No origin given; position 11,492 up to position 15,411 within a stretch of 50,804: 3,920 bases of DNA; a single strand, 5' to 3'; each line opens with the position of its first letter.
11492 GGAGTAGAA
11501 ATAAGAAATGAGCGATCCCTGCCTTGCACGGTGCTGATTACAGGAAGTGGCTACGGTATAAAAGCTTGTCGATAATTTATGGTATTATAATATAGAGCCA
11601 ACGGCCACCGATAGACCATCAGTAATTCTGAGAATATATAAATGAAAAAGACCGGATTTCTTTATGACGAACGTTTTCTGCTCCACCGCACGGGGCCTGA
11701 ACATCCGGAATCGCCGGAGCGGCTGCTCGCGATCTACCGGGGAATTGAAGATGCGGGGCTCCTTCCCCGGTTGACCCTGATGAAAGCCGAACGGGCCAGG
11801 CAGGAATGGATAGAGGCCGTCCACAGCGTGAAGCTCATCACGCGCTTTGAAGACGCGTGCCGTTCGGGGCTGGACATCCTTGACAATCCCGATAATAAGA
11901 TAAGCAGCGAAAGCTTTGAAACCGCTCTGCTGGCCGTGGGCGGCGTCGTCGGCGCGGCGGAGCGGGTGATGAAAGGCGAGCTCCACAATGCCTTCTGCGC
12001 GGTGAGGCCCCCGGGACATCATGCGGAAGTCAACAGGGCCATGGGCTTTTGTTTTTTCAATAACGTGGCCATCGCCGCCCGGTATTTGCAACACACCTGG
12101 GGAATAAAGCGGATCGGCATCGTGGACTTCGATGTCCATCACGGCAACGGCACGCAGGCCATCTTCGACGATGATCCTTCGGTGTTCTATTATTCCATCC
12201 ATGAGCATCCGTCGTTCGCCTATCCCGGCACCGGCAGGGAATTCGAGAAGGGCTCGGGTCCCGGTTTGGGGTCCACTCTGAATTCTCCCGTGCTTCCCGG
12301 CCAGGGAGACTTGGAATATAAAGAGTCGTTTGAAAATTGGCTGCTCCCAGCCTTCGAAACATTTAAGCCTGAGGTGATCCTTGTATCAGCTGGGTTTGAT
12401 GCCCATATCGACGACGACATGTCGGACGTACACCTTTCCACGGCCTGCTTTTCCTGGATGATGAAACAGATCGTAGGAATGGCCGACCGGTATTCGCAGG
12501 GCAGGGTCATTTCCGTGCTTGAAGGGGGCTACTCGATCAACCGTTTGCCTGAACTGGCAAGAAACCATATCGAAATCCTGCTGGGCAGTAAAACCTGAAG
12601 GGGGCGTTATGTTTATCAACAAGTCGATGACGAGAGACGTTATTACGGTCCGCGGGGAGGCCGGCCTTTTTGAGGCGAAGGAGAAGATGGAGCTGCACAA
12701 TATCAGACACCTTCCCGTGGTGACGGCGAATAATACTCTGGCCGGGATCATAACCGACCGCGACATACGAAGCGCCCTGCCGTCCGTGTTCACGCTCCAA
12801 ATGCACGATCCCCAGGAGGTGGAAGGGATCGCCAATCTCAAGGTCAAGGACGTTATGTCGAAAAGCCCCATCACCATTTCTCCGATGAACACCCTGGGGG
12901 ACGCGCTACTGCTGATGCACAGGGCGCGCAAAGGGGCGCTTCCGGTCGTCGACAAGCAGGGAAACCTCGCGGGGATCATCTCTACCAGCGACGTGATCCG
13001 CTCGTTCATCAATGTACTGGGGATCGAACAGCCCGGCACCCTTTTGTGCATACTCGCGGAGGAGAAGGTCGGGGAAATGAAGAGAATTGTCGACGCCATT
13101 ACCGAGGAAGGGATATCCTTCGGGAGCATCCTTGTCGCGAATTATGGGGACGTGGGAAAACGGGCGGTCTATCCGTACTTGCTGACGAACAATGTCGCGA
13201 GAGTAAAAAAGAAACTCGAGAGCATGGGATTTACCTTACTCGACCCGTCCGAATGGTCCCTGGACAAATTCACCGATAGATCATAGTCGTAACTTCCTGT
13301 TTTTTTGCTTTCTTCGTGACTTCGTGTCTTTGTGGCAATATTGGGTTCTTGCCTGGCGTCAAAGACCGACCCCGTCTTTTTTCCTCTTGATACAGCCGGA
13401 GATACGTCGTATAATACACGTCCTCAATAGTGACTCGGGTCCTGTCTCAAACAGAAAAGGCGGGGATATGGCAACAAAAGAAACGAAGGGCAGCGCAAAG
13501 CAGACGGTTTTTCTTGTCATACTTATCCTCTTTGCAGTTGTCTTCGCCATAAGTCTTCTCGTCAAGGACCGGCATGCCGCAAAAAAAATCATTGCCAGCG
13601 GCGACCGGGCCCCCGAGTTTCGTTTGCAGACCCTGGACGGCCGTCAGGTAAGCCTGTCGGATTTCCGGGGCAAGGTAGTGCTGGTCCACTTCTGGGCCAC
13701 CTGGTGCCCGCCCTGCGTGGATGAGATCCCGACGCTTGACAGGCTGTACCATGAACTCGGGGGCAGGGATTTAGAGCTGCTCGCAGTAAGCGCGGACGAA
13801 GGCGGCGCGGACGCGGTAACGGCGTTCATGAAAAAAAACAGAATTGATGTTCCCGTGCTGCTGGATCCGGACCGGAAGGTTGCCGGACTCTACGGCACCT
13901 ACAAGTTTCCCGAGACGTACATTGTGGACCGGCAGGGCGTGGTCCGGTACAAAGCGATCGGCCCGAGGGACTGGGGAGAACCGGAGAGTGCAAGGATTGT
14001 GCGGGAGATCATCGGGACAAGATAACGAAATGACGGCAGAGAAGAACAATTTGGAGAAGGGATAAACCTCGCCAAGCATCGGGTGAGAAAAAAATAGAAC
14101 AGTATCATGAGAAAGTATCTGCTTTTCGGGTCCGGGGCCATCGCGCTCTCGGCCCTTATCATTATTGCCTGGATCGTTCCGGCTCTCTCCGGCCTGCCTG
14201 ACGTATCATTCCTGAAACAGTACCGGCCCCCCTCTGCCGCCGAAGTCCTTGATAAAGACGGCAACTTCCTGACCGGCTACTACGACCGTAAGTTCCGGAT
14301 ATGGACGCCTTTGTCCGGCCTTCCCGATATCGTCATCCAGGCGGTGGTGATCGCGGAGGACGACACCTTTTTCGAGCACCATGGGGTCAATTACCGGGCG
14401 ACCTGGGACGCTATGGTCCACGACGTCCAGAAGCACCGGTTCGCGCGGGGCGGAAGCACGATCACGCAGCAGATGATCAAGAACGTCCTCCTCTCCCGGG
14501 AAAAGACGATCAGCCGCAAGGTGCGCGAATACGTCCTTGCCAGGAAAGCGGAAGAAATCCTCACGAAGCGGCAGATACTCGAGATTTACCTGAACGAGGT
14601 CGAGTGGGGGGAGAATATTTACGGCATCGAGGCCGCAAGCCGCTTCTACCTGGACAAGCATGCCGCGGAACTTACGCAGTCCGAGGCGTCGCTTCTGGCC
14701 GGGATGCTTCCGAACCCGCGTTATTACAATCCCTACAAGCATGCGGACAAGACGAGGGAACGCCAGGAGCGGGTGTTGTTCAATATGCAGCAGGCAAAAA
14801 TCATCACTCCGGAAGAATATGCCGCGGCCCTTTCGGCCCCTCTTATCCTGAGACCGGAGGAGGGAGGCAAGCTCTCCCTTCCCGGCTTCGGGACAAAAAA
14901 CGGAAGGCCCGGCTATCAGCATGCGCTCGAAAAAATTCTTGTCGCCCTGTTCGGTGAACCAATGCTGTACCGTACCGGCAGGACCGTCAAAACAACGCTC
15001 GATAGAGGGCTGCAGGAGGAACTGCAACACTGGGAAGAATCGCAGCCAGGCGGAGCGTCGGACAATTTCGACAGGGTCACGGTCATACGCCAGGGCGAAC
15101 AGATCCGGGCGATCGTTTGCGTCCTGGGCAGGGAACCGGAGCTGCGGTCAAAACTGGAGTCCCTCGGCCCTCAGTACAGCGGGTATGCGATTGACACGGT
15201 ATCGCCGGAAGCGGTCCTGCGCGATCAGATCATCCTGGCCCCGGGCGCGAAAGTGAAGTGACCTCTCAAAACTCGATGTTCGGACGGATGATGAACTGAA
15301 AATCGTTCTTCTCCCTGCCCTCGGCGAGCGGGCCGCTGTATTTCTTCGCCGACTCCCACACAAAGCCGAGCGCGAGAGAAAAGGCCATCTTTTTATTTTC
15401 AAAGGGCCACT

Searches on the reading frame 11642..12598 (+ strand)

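Call 73: search_protein_families(library=pfam, proteins=[window:11642-12598:+], max_evalue=0.00001)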
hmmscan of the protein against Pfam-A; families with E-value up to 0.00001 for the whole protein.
window:11642-12598:+ (318 aa): 1 family
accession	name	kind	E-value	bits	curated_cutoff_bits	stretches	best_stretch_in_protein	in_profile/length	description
PF00850.24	Hist_deacetyl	-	1.6e-96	323.6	27.9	1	21-312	1-297/298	Histone deacetylase domain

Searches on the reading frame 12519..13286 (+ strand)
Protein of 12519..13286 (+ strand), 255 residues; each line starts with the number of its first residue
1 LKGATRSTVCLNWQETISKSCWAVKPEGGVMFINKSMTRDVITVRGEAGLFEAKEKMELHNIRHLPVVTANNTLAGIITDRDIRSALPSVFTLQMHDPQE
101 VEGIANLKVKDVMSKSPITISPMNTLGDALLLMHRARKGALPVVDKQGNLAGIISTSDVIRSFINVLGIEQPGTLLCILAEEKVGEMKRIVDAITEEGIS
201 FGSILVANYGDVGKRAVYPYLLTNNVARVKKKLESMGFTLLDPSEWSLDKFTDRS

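Call 73: search_protein_families(library=pfam, proteins=[window:12519-13286:+], max_evalue=0.00001)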
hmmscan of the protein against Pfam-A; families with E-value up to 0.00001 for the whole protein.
window:12519-13286:+ (255 aa): 1 family
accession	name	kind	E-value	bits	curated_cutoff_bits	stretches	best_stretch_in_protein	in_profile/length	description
PF00571.33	CBS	-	4.9e-31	107.2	24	2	109-163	1-55/57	CBS domain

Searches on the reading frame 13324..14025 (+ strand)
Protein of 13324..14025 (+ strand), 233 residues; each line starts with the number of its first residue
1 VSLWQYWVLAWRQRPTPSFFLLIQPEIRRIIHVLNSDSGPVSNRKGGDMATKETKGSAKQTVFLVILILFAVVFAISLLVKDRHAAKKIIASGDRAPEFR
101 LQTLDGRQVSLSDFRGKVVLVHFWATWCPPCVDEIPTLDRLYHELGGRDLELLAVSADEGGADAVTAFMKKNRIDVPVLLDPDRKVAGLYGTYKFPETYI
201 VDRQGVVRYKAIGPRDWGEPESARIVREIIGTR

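Call 73: search_protein_families(library=pfam, proteins=[window:13324-14025:+], max_evalue=0.00001)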
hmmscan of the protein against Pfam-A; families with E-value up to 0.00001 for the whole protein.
window:13324-14025:+ (233 aa): 4 families
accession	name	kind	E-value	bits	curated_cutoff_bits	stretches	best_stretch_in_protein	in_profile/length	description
PF00578.27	AhpC-TSA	-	7.2e-33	113.6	26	1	93-209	2-123/124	AhpC/TSA family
PF08534.16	Redoxin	-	1.5e-28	99.9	26.6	1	92-220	2-142/148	Redoxin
PF13905.12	Thioredoxin_8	-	2.3e-10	41.1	27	1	116-205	1-92/94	Thioredoxin-like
PF00085.26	Thioredoxin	-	5.4e-06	26.8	23.5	1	117-159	19-60/103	Thioredoxin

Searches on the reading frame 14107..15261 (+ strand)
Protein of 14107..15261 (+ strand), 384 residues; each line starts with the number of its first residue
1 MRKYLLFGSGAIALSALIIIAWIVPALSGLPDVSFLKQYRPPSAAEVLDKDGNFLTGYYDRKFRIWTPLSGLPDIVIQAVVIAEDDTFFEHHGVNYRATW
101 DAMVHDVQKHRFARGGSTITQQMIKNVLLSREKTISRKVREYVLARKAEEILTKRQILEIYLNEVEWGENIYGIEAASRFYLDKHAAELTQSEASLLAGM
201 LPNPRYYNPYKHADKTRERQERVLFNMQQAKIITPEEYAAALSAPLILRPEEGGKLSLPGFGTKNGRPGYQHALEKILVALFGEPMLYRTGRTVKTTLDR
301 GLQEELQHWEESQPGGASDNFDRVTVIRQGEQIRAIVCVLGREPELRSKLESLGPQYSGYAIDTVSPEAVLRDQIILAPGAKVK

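Call 73: search_protein_families(library=pfam, proteins=[window:14107-15261:+], max_evalue=0.00001)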
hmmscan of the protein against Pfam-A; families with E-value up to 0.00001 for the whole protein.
window:14107-15261:+ (384 aa): 1 family
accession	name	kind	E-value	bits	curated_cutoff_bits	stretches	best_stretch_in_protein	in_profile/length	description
PF00912.28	Transgly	-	3.3e-59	199.8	27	1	55-228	5-178/178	Transglycosylase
